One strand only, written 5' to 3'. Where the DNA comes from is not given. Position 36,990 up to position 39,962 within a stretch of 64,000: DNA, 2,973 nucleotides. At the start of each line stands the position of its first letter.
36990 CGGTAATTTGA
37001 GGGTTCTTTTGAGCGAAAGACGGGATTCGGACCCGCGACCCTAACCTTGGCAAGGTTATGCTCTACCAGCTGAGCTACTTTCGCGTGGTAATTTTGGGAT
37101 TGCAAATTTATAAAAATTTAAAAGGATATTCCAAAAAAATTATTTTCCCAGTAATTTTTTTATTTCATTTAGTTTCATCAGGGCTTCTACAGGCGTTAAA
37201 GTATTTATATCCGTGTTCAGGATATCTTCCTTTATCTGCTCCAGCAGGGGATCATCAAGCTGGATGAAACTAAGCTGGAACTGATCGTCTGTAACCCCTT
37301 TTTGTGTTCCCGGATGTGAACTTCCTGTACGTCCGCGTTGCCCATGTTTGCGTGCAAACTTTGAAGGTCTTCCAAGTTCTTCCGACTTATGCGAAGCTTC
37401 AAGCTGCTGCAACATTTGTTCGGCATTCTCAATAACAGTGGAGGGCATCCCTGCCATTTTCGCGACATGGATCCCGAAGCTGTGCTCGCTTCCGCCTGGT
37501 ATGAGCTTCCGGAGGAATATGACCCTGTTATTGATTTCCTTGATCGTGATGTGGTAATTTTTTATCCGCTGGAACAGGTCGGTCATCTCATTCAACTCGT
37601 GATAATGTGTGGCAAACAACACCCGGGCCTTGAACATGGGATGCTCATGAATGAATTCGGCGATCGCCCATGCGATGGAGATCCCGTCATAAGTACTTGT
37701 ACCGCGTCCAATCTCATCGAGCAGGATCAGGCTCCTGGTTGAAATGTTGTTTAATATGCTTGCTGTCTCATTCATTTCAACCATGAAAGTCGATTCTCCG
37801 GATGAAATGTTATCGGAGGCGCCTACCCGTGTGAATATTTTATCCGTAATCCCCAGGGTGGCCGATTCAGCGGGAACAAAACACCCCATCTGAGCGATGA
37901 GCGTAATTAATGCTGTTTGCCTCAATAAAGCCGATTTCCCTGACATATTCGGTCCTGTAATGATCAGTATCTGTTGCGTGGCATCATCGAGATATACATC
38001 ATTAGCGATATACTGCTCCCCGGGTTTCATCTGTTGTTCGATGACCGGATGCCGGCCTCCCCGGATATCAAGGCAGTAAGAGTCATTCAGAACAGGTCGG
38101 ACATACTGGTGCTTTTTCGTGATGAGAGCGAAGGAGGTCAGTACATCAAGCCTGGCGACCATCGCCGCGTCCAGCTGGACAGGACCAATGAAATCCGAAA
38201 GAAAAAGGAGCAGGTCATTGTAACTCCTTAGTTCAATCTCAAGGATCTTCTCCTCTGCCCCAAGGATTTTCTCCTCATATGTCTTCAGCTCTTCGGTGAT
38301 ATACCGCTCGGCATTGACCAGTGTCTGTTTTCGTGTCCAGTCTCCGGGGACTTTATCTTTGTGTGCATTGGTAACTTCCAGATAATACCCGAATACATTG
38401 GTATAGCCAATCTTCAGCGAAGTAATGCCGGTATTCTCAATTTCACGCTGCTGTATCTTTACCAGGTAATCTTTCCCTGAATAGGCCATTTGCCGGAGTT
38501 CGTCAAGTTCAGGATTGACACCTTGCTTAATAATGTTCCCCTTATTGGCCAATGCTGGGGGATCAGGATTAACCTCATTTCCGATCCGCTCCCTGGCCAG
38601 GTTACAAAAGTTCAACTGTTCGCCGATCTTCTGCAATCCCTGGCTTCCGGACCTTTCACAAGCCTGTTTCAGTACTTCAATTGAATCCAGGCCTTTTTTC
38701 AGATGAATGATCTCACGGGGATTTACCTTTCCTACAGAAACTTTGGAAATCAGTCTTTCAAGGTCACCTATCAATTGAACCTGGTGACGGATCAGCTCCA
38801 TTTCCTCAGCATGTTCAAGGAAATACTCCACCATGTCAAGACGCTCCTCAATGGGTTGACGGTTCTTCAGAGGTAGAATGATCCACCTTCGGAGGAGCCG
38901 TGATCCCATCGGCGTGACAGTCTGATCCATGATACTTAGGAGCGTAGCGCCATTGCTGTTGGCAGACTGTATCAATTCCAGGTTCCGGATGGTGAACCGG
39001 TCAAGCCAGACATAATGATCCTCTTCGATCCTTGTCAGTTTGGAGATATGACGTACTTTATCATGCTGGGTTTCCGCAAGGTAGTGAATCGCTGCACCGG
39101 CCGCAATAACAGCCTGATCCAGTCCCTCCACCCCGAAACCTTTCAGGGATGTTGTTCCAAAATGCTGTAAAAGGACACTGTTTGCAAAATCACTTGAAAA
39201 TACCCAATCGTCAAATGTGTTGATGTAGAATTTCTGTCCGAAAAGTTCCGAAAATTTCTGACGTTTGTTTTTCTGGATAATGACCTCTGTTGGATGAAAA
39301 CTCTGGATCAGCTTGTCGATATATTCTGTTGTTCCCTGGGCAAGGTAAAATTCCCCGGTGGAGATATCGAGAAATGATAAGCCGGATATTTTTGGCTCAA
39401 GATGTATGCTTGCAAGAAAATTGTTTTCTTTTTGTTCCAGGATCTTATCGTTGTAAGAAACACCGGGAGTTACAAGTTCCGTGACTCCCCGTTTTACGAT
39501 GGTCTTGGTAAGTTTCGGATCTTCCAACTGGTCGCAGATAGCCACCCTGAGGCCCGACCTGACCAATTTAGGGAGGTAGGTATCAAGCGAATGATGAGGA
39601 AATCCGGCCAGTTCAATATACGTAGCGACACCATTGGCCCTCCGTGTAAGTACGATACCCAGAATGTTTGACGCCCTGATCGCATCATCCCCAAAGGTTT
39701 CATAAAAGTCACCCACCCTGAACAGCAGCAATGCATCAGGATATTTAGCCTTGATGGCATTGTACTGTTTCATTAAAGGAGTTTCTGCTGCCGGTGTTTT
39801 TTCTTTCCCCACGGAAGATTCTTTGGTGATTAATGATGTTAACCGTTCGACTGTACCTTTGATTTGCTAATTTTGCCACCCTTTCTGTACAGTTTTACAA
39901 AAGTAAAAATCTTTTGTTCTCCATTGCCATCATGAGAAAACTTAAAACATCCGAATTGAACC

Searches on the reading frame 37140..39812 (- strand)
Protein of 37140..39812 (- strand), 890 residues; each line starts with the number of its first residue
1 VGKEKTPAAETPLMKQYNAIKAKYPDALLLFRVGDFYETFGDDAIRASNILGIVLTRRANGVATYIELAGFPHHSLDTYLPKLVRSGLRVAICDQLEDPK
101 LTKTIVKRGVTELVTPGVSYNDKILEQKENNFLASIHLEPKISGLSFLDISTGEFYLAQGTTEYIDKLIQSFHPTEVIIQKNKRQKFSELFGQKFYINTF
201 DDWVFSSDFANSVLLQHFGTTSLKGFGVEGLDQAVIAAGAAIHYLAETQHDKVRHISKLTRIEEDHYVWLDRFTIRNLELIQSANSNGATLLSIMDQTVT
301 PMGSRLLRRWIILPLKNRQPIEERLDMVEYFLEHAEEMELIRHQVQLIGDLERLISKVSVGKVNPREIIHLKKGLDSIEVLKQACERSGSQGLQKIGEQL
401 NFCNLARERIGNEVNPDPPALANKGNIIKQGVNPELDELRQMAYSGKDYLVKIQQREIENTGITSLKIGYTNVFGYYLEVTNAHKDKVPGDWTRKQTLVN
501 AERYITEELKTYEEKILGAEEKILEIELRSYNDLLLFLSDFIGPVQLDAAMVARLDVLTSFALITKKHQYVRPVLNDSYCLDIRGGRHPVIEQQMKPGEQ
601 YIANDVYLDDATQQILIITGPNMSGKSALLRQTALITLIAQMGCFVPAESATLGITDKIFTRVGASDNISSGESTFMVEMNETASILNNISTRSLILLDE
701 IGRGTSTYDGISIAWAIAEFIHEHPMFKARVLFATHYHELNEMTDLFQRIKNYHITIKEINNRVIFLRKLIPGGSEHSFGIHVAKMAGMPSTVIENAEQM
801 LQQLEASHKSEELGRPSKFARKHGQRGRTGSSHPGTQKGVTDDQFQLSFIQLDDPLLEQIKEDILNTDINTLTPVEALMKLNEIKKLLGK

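Call 19: search_protein_families(library=ncbifam, proteins=[window:37140-39812:-], max_evalue=0.00001)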
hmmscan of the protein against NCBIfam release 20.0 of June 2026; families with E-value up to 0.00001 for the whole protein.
window:37140-39812:- (890 aa): 4 families
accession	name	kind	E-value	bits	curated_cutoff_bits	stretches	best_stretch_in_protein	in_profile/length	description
NF003810.1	PRK05399.1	equivalog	3e-303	1008.4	480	1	11-805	2-793/793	DNA mismatch repair protein MutS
TIGR01070.1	mutS1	equivalog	2.6e-267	889.5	641.7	1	11-886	2-840/840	DNA mismatch repair protein MutS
NF052383.1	ATPase_KamC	equivalog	2.2e-52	178.5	300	1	297-742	11-433/508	lysine 5,6-aminomutase reactivase ATPase KamC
TIGR01069.2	mutS2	equivalog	4.9e-49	167.4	400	1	297-805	20-515/790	endonuclease MutS2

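Call 58: find_homologous_proteins(query=window:37140-39812:-, max_evalue=1e-100)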
Query window:37140-39812:- (890 aa): 8000 proteins with E <= 1e-100 among 8000 candidates; the best 120 are listed.
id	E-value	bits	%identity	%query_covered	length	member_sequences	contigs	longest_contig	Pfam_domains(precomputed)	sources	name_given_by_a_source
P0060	0.0e+0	2001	100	100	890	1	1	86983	PF01624.26,PF05192.24,PF05188.24,PF05190.24,PF00488.28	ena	-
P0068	0.0e+0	1971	100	99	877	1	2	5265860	PF01624.26,PF05192.24,PF05188.24,PF05190.24,PF00488.28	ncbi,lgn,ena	-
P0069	0.0e+0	1695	83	100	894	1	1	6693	PF01624.26,PF05192.24,PF05188.24,PF05190.24,PF00488.28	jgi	jgi:DNA mismatch repair protein MutS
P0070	0.0e+0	1663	81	100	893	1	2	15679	PF01624.26,PF05192.24,PF05188.24,PF05190.24,PF00488.28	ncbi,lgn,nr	ncbi:MAG: DNA mismatch repair protein MutS [Bacteroidetes bacterium]|nr:DNA mismatch repair protein 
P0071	0.0e+0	1661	82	100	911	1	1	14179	PF01624.26,PF05192.24,PF05188.24,PF05190.24,PF00488.28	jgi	jgi:DNA mismatch repair protein MutS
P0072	0.0e+0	1654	82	100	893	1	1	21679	PF01624.26,PF05192.24,PF05188.24,PF05190.24,PF00488.28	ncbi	-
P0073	0.0e+0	1650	82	100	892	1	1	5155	PF01624.26,PF05192.24,PF05188.24,PF05190.24,PF00488.28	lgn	-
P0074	0.0e+0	1648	82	100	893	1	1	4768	PF01624.26,PF05192.24,PF05188.24,PF05190.24,PF00488.28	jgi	-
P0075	0.0e+0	1644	81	100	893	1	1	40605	PF01624.26,PF05192.24,PF05188.24,PF05190.24,PF00488.28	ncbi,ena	-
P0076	0.0e+0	1641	81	100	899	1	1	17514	PF01624.26,PF05192.24,PF05188.24,PF05190.24,PF00488.28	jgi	jgi:DNA mismatch repair protein MutS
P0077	0.0e+0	1640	81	100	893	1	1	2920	PF01624.26,PF05192.24,PF05188.24,PF05190.24,PF00488.28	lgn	-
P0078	0.0e+0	1639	81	100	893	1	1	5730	PF01624.26,PF05192.24,PF05188.24,PF05190.24,PF00488.28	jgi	-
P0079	0.0e+0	1637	81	100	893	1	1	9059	PF01624.26,PF05192.24,PF05188.24,PF05190.24,PF00488.28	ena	-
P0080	0.0e+0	1629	82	99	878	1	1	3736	PF01624.26,PF05192.24,PF05188.24,PF05190.24,PF00488.28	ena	-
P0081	0.0e+0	1617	79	100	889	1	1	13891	PF01624.26,PF05192.24,PF05188.24,PF05190.24,PF00488.28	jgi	jgi:DNA mismatch repair protein MutS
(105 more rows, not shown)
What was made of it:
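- Tried and rejected: MutS homologues settled the host instead (call 58).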
